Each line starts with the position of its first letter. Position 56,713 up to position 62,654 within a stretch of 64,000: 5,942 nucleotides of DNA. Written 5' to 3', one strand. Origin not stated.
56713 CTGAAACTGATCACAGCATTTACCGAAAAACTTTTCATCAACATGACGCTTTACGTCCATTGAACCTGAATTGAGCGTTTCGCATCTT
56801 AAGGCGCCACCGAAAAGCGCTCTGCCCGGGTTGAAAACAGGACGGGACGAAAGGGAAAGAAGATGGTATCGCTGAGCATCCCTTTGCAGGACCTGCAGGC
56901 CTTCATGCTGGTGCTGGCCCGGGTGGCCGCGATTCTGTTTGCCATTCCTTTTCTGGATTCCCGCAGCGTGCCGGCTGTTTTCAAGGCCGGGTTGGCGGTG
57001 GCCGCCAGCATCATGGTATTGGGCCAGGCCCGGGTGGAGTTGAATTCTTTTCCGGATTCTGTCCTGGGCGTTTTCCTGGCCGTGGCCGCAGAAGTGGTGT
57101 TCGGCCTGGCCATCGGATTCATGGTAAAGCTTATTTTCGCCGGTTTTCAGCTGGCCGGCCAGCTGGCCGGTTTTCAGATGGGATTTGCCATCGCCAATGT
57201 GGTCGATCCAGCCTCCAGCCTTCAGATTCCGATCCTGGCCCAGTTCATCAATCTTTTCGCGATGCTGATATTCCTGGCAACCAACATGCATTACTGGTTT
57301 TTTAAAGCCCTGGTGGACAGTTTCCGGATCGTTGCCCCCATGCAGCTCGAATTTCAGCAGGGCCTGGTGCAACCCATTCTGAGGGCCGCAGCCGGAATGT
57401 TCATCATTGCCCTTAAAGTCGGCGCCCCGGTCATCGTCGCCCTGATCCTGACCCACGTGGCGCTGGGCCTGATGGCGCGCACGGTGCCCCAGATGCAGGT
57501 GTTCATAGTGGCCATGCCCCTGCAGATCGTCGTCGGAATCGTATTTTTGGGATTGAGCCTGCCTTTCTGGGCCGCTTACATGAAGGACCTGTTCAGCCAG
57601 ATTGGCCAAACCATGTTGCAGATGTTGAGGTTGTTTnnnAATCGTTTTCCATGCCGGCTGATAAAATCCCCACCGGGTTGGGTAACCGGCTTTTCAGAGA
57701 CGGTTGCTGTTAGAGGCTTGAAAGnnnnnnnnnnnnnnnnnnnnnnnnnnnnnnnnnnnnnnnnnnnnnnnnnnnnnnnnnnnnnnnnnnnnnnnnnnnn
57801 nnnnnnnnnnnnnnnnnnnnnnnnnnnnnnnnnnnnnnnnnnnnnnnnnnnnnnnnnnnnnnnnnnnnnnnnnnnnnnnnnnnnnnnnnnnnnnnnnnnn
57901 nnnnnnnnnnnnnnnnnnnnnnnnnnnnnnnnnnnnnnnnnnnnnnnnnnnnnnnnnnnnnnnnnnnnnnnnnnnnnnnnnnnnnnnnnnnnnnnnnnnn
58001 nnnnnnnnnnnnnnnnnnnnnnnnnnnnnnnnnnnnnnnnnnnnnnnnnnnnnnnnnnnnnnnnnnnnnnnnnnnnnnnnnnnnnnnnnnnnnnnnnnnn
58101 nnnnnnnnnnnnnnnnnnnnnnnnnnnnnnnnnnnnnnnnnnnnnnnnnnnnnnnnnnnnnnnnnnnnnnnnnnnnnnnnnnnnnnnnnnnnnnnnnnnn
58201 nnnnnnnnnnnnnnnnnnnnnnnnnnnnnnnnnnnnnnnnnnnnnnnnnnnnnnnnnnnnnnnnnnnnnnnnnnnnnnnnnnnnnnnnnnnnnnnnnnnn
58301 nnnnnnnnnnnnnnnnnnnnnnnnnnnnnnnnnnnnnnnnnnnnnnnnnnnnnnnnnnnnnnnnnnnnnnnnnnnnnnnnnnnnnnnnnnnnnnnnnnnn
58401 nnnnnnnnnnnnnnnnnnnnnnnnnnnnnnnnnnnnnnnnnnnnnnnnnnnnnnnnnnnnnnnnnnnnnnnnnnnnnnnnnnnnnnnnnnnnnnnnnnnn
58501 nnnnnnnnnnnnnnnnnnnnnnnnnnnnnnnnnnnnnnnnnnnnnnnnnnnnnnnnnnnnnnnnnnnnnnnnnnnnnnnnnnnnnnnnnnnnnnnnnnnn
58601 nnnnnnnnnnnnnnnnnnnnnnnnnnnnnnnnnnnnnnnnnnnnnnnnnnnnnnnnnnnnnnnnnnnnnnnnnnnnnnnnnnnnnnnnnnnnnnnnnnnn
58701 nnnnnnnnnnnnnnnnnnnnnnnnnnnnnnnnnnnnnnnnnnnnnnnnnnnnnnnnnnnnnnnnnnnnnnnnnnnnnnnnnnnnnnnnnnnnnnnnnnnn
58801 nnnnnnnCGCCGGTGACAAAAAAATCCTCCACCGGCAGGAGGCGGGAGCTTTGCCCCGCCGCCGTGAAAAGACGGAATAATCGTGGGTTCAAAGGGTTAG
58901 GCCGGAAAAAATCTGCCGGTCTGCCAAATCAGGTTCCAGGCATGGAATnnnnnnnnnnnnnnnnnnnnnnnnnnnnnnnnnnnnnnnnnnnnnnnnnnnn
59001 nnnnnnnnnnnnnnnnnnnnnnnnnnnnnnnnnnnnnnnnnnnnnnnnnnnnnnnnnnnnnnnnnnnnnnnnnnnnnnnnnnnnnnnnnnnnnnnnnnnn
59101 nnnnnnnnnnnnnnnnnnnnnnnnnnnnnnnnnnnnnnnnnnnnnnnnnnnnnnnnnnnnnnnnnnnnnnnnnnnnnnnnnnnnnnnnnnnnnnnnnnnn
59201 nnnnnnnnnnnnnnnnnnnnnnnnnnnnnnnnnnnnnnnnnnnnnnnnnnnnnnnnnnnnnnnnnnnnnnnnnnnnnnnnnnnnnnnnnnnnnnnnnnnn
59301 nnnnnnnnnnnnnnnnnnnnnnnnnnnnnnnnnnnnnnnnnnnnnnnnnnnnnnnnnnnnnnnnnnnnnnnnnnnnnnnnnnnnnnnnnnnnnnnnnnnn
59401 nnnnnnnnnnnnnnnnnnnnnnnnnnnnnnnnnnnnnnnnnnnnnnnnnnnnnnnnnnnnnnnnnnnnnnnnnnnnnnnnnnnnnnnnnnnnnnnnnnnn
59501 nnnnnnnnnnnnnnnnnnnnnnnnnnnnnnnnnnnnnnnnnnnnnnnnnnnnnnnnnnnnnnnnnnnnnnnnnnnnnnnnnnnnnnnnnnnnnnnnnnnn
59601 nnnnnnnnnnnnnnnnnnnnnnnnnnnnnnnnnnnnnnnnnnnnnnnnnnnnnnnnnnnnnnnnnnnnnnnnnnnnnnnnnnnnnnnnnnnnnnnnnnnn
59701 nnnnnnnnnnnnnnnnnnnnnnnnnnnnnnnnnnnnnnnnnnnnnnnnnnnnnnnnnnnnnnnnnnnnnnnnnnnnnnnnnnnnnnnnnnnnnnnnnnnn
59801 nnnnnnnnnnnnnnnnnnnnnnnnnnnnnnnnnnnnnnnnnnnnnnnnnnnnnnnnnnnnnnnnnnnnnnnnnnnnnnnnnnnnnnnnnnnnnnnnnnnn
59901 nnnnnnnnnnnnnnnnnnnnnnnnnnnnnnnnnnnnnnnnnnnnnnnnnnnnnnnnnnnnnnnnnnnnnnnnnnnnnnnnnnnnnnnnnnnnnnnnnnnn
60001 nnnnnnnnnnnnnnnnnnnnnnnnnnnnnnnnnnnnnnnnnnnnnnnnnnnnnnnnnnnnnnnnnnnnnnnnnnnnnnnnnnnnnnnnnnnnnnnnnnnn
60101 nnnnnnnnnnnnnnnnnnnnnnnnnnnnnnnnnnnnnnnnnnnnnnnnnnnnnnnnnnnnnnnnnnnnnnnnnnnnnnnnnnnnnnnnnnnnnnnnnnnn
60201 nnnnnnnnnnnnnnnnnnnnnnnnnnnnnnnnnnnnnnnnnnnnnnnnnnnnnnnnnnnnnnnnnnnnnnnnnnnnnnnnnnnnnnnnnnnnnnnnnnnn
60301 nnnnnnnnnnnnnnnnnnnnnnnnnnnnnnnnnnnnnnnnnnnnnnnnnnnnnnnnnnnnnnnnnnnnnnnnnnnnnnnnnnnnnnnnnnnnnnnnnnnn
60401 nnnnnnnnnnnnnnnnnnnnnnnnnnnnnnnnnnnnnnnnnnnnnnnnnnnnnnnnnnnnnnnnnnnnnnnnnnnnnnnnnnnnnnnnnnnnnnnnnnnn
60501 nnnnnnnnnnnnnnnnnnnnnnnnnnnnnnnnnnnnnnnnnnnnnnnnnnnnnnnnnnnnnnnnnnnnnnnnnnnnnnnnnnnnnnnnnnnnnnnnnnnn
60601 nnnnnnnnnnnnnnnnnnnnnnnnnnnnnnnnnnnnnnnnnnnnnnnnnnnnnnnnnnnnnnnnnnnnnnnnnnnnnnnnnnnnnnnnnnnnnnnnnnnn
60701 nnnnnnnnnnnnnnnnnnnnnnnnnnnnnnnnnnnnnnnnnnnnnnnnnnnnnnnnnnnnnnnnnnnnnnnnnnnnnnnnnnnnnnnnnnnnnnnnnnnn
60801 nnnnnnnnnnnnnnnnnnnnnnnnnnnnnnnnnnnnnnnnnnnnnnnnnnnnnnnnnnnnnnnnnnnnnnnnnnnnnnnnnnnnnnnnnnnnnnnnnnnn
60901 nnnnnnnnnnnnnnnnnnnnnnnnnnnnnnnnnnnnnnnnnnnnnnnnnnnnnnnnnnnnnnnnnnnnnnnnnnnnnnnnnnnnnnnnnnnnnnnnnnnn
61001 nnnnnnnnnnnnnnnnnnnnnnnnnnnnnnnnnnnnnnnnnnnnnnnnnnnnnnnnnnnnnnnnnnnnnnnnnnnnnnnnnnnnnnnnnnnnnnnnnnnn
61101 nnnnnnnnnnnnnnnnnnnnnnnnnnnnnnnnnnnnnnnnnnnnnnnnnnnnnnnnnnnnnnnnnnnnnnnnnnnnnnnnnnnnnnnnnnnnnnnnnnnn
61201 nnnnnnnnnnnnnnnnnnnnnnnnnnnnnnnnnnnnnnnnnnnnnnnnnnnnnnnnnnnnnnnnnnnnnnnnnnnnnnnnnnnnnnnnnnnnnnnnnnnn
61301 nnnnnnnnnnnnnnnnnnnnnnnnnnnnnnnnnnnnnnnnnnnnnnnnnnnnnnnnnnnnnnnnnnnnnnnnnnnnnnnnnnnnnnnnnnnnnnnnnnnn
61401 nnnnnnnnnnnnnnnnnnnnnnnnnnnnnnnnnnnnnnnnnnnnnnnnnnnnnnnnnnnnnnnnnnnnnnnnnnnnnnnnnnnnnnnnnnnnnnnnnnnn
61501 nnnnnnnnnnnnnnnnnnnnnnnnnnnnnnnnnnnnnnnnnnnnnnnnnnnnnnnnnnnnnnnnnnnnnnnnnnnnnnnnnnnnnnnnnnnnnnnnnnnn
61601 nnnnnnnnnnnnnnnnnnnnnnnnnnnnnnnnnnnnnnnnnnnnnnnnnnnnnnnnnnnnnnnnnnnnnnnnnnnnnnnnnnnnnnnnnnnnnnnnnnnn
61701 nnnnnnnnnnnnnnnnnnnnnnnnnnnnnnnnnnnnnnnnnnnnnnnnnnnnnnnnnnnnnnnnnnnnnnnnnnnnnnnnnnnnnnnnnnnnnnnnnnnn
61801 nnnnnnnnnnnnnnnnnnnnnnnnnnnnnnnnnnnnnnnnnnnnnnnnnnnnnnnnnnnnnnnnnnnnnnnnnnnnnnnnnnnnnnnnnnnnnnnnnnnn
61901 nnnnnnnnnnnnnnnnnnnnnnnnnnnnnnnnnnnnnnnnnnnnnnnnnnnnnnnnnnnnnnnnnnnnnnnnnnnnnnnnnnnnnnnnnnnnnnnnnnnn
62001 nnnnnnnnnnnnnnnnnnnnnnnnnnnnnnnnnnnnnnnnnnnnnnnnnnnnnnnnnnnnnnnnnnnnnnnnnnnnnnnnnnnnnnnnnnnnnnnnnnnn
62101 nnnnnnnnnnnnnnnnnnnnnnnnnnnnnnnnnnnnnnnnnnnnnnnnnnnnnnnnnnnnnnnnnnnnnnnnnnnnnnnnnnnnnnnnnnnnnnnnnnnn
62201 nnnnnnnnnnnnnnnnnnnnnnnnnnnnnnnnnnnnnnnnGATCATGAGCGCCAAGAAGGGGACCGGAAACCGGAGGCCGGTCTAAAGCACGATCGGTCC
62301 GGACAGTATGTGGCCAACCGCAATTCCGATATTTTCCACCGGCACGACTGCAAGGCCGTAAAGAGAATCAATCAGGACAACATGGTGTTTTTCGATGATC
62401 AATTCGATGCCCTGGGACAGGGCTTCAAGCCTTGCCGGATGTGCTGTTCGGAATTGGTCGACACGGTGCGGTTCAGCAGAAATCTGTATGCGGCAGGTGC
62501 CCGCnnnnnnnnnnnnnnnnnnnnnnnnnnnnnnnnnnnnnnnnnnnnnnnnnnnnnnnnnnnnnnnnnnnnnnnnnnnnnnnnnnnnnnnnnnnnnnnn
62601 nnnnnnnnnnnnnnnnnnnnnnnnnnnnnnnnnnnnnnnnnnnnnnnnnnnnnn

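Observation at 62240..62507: FlhF carries a C-terminal Ada-like Cys/His (zinc-binding) domain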

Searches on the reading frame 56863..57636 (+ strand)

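Call 59: search_protein_families(library=pfam, proteins=[window:56863-57636:+], max_evalue=0.00001)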
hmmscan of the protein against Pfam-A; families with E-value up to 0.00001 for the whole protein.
window:56863-57636:+ (258 aa): 1 family
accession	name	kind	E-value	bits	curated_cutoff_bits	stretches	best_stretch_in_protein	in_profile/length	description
PF01311.25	Bac_export_1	-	4e-65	220.1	27.8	1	12-246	2-229/230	Bacterial export proteins, family 1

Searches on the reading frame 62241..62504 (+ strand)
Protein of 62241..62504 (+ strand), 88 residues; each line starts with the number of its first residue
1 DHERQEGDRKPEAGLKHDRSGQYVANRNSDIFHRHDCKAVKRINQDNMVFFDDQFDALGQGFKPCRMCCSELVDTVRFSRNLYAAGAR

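Call 5: search_protein_families(library=pfam, proteins=[window:62241-62504:+], max_evalue=10)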
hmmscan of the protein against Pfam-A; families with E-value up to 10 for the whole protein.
window:62241-62504:+ (88 aa): 2 families
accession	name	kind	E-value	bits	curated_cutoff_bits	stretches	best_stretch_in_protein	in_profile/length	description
PF02805.21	Ada_Zn_binding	-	2.3e-08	34.3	23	1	23-69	18-63/65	Metal binding domain of Ada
PF19746.4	DUF6233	-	0.048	14.2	27.6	1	29-68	14-52/59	Family of unknown function (DUF6233)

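Call 6: search_protein_families(library=ncbifam, proteins=[window:62241-62504:+], max_evalue=10)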
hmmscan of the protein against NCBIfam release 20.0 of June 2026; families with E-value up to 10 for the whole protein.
window:62241-62504:+ (88 aa): 1 family
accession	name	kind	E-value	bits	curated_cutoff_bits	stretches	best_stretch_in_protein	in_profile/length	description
NF011964.0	PRK15435.1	equivalog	4.8e-06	25.8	345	1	22-71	26-75/354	bifunctional DNA-binding transcriptional regulator/O6-methylguanine-DNA methyltransferase Ada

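Call 13: search_protein_representatives(protein=window:62241-62504:+)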
Query: 88 residues. Proteins with E-value up to 0.001 (for the whole library): 1527; up to 1e-10: 110; up to 1e-30: 3. The best 150 are listed.
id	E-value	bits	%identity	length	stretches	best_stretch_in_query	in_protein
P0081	2.2e-38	145.9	34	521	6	20-87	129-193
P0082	4.3e-35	135.4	31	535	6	19-73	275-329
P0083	4.0e-32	125.9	34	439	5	22-64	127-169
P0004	3.4e-26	107.0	74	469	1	21-88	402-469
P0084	1.2e-24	102.0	33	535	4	20-76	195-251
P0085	9.1e-24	99.2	27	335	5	22-68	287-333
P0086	2.2e-23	98.0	36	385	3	11-72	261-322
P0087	4.2e-22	93.9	34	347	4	20-69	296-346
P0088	5.0e-22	93.7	30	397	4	19-68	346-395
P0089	7.9e-22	93.0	30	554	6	18-70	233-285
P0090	3.7e-21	90.9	33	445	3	22-70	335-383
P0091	6.4e-21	90.1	33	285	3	19-68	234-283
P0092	3.0e-19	84.8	33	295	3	22-69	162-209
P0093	3.8e-19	84.5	30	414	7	19-72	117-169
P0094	8.7e-19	83.3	69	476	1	21-75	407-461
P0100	2.0e-17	79.0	60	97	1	20-84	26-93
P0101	2.7e-17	78.5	41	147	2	14-68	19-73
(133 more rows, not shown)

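Call 15: search_protein_families(library=ncbifam, proteins=[P0101, P0086, P0081, P0100], max_evalue=1)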
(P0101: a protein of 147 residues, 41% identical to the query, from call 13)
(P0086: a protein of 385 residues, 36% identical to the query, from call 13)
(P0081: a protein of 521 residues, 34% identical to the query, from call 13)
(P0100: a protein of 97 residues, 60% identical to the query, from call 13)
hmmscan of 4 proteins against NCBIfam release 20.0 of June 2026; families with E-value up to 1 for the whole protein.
P0101 (147 aa): 3 families
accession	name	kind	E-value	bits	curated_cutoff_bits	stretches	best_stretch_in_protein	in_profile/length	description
NF051437.1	sunset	domain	5e-08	32.9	27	2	32-69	5-40/42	sunset domain-containing protein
NF011964.0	PRK15435.1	equivalog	1.3e-06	27.7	345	2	37-76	37-75/354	bifunctional DNA-binding transcriptional regulator/O6-methylguanine-DNA methyltransferase Ada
NF051448.1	50S_L17_sunset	exception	4.1e-06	26.6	280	2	84-122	191-227/229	50S ribosomal protein L17, sunset domain variant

P0086 (385 aa): 9 families
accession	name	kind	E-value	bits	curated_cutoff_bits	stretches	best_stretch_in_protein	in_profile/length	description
NF011964.0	PRK15435.1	equivalog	8.6e-13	48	345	3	284-322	39-76/354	bifunctional DNA-binding transcriptional regulator/O6-methylguanine-DNA methyltransferase Ada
NF033845.1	MSCRAMM_ClfB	exception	3.5e-06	25.3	999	2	232-276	547-591/871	MSCRAMM family adhesin clumping factor ClfB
NF047694.1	TnucaseNucIStaph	equivalog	0.00018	21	250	1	43-122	46-134/175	thermonuclease NucI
NF051437.1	sunset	domain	0.00036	20.5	27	1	275-314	3-40/42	sunset domain-containing protein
NF037973.1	metallo_SslE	exception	0.00044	17.7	3000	1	229-272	50-93/1519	lipoprotein metalloprotease SslE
NF011521.0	PRK14960.1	equivalog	0.0021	16.5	1228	1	210-269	389-444/702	DNA polymerase III subunit gamma/tau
NF051448.1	50S_L17_sunset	exception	0.0067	16.1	280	1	275-314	190-227/229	50S ribosomal protein L17, sunset domain variant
NF007285.1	PRK09752.1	equivalog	0.2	9.3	1459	1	222-268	907-953/1250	AIDA-I family autotransporter adhesin YfaL/EhaC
NF052326.1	anti_RE_DarA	equivalog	0.22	10.1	350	0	308-341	548-581/654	antirestriction phage head protein DarA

P0081 (521 aa): 4 families
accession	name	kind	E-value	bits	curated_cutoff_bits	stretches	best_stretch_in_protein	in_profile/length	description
NF011964.0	PRK15435.1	equivalog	1.7e-24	86.5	345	6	187-256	11-80/354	bifunctional DNA-binding transcriptional regulator/O6-methylguanine-DNA methyltransferase Ada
NF051450.1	50S_L20_sunset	exception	2e-06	28.1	375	1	257-331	138-210/219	50S ribosomal protein L20, sunset domain variant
NF051437.1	sunset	domain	1.4e-05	25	27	1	291-330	3-40/42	sunset domain-containing protein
NF051451.1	30S_S2_sunset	exception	0.001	18.3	710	1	277-330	326-377/382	30S ribosomal protein S2, sunset domain variant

P0100 (97 aa): 1 family
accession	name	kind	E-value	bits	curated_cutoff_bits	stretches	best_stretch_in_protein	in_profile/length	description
NF011964.0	PRK15435.1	equivalog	5.3e-05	22.4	345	1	23-78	22-76/354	bifunctional DNA-binding transcriptional regulator/O6-methylguanine-DNA methyltransferase Ada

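Call 16: search_protein_families(library=pfam, proteins=[P0101, P0086, P0081, P0100], max_evalue=0.01)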
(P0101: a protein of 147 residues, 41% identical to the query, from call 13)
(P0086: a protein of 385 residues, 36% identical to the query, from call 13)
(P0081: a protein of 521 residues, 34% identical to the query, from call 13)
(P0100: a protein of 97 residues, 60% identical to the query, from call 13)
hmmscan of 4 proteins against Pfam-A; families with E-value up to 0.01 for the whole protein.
P0101 (147 aa): 3 families
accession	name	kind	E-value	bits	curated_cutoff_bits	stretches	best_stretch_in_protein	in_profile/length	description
PF02805.21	Ada_Zn_binding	-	4.5e-14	52.6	23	2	23-75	13-64/65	Metal binding domain of Ada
PF19746.4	DUF6233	-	0.00021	21.8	27.6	0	38-75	18-54/59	Family of unknown function (DUF6233)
PF05305.19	DUF732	-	0.01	16.7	22.4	0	51-75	11-35/72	Protein of unknown function (DUF732)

P0086 (385 aa): 3 families
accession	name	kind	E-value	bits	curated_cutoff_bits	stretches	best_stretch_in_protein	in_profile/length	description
PF02805.21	Ada_Zn_binding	-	1.9e-20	73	23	3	273-321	18-65/65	Metal binding domain of Ada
PF05887.16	Trypan_PARP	-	6.7e-08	33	100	1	220-269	59-111/134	Procyclic acidic repetitive protein (PARP)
PF00565.23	SNase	-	3.7e-07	31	21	1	63-130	2-69/107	Staphylococcal nuclease homologue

P0081 (521 aa): 3 families
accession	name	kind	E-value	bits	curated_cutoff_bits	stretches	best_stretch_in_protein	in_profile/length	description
PF02805.21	Ada_Zn_binding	-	1.4e-33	115.1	23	5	57-113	9-65/65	Metal binding domain of Ada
PF19746.4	DUF6233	-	3.9e-17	62.5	27.6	1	208-253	13-57/59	Family of unknown function (DUF6233)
PF23733.2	GRXCR1-2_C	-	0.0058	17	26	0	103-111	8-16/47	GRXCR1/2, C-terminal domain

P0100 (97 aa): 1 family
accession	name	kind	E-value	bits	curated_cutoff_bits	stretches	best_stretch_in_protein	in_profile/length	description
PF02805.21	Ada_Zn_binding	-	3.1e-06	27.5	23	1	24-75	13-63/65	Metal binding domain of Ada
